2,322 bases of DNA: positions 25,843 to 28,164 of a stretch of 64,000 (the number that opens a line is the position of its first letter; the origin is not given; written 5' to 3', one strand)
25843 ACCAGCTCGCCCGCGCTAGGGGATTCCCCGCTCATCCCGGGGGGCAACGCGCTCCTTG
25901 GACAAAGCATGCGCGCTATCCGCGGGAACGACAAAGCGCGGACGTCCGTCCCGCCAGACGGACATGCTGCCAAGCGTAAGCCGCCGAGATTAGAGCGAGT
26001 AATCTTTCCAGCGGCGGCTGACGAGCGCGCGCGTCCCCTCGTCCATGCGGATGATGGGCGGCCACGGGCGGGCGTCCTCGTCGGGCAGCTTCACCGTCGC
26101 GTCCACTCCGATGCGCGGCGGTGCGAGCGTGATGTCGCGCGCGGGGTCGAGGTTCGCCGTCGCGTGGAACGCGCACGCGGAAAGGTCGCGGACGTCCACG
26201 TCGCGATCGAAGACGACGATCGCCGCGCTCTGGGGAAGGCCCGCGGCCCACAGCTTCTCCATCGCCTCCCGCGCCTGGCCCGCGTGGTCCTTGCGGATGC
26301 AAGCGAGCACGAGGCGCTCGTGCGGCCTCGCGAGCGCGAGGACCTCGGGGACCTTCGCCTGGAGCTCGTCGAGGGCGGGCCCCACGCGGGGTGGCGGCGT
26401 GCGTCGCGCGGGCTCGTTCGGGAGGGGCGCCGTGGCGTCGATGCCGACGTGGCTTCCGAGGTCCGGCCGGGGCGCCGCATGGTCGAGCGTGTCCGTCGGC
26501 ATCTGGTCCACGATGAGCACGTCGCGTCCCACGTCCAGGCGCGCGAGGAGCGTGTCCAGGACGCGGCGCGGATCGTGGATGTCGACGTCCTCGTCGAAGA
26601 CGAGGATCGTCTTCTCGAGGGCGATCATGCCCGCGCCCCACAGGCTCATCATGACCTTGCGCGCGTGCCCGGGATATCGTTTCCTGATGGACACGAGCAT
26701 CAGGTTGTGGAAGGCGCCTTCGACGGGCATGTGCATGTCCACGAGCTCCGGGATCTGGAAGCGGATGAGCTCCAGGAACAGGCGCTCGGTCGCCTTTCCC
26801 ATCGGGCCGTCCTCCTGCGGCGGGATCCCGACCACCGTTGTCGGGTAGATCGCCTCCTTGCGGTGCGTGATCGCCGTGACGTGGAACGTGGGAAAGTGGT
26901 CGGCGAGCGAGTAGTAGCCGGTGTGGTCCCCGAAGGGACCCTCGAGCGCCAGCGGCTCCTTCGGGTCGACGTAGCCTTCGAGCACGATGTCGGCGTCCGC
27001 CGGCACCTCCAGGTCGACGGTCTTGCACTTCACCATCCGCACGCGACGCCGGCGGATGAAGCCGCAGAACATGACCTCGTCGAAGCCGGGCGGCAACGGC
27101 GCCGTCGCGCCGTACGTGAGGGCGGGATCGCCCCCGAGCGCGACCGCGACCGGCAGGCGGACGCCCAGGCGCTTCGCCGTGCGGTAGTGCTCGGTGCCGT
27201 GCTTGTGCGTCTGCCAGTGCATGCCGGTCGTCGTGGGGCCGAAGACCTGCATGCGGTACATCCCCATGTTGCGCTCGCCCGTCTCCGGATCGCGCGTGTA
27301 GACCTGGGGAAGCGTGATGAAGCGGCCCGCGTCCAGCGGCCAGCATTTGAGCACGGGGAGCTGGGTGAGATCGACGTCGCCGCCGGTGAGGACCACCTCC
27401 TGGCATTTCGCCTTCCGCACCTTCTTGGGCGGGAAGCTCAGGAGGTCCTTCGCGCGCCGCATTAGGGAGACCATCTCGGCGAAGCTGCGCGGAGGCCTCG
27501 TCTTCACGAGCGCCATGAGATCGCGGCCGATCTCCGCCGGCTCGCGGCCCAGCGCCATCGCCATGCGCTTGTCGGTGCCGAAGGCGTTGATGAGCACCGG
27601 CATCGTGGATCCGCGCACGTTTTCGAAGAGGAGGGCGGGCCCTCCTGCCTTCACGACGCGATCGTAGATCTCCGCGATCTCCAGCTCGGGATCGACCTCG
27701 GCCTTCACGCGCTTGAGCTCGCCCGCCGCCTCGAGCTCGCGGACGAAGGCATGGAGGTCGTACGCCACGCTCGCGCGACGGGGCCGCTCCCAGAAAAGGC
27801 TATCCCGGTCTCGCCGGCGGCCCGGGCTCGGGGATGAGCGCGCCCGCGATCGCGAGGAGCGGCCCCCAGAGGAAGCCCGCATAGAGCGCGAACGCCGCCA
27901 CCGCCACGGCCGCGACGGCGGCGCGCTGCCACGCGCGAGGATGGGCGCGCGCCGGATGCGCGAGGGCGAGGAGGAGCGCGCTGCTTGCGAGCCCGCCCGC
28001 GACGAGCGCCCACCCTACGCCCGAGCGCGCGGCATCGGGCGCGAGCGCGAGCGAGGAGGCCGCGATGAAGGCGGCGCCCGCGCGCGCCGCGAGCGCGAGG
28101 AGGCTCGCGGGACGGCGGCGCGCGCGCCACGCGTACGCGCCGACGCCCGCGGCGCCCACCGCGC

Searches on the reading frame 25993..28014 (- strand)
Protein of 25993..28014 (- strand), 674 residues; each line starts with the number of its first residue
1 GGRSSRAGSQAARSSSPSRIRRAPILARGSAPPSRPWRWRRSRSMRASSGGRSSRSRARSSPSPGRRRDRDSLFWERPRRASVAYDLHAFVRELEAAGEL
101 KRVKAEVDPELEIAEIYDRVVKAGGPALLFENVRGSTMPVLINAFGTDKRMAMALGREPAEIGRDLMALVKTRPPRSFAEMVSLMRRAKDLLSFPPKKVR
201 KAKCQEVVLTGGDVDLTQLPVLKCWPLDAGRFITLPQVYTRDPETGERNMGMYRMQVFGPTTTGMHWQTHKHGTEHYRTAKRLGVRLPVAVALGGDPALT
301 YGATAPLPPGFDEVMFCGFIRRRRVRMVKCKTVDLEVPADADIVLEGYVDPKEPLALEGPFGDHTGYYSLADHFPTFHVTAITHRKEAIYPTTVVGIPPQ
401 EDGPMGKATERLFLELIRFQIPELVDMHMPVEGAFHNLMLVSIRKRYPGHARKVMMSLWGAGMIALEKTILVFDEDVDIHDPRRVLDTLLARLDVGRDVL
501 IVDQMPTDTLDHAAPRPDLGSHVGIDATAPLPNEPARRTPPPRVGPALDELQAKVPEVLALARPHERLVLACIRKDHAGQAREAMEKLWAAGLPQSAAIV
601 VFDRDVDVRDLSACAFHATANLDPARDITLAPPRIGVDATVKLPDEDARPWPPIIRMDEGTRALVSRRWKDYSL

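Call 106: search_protein_families(library=pfam, proteins=[window:25993-28014:-], max_evalue=0.00001)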
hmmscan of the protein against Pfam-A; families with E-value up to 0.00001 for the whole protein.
window:25993-28014:- (674 aa): 3 families
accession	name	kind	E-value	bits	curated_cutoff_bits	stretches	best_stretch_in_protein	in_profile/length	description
PF01977.22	UbiD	-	1.6e-87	292.5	23.3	1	198-398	2-206/206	3-octaprenyl-4-hydroxybenzoate carboxy-lyase Rift-related domain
PF20696.2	UbiD_C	-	1e-54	184.4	24.2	2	405-527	3-127/127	3-octaprenyl-4-hydroxybenzoate carboxy-lyase C-terminal domain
PF20695.2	UbiD_N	-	2.7e-30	104.7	24.3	1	92-169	2-77/78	3-octaprenyl-4-hydroxybenzoate carboxy-lyase N-terminal domain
